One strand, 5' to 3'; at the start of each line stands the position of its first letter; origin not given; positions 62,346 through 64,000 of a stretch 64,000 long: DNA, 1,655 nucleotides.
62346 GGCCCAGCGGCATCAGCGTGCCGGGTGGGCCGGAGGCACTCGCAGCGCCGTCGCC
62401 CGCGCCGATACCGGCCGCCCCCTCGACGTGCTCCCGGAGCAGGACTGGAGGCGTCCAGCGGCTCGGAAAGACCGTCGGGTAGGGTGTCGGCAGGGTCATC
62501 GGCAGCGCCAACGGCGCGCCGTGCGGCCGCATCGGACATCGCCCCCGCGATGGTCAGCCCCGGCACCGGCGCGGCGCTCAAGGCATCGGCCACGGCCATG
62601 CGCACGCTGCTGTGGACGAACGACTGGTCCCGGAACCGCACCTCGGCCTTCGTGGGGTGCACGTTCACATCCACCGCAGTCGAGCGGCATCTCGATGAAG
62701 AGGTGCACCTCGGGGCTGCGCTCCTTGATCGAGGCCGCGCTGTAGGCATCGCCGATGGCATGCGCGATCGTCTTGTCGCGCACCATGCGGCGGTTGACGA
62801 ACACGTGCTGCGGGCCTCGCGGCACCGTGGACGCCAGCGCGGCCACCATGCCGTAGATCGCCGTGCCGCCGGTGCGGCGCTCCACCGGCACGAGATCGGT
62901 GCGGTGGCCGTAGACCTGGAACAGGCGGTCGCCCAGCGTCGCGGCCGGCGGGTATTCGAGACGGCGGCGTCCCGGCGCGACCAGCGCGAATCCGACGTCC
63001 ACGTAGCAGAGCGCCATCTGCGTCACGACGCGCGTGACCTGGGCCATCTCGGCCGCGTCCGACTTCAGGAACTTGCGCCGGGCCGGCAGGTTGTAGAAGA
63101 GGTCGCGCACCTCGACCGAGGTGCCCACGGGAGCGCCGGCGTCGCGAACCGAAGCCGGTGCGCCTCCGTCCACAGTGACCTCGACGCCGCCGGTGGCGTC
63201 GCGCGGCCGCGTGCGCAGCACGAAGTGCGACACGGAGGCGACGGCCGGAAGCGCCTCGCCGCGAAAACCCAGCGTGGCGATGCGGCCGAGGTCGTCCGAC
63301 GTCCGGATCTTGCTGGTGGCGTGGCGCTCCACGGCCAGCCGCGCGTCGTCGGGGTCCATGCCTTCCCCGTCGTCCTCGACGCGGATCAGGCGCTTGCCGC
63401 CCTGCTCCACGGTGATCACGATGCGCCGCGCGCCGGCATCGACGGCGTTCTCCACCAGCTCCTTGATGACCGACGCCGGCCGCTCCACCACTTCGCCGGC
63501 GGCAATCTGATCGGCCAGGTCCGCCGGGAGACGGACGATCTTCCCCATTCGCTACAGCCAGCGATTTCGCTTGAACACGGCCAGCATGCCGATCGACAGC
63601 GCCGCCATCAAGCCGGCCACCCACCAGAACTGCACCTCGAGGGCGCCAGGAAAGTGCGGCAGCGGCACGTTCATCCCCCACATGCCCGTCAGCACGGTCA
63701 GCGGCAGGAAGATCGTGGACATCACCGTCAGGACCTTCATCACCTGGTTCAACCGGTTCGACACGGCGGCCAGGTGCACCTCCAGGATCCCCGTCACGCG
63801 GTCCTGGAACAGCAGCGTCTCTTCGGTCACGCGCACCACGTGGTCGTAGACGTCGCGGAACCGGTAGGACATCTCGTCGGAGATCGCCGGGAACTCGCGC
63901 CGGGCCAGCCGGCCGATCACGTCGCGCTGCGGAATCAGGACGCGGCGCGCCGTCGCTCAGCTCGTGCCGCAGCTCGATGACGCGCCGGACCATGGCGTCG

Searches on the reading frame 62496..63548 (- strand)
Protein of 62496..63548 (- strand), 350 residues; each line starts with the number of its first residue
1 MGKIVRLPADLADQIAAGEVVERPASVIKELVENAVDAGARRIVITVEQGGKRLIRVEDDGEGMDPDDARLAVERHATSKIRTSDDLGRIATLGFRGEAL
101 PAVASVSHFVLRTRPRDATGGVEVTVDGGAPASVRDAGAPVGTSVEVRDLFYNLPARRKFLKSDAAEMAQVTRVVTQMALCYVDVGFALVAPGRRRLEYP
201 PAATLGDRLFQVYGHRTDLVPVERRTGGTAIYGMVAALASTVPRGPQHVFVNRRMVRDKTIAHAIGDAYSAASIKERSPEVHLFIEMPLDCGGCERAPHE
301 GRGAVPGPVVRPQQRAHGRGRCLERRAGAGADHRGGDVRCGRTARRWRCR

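Call 14: search_protein_families(library=pfam, proteins=[window:62496-63548:-], max_evalue=0.01)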
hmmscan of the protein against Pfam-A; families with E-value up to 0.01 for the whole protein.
window:62496-63548:- (350 aa): 3 families
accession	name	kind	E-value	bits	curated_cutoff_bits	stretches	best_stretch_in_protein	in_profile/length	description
PF13589.12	HATPase_c_3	-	8.6e-12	45.7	25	1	25-90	4-73/137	Histidine kinase-, DNA gyrase B-, and HSP90-like ATPase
PF01119.25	DNA_mis_repair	-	2.8e-10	40.3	26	1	217-289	11-84/119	DNA mismatch repair protein, C-terminal domain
PF02518.31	HATPase_c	-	5.4e-09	36.9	26.4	1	22-78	4-63/111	Histidine kinase-, DNA gyrase B-, and HSP90-like ATPase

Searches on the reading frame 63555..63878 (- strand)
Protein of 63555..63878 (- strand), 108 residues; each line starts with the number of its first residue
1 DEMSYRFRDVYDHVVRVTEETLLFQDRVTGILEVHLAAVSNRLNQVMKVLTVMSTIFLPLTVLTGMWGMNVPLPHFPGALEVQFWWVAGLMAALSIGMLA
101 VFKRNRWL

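Call 53: search_protein_families(library=pfam, proteins=[window:63555-63878:-], max_evalue=0.01)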
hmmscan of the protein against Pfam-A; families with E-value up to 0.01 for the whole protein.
seq(108 aa): 1 family
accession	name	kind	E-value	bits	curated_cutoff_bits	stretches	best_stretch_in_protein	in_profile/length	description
PF01544.23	CorA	-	5e-32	111.8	27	1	2-104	189-292/292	CorA-like Mg2+ transporter protein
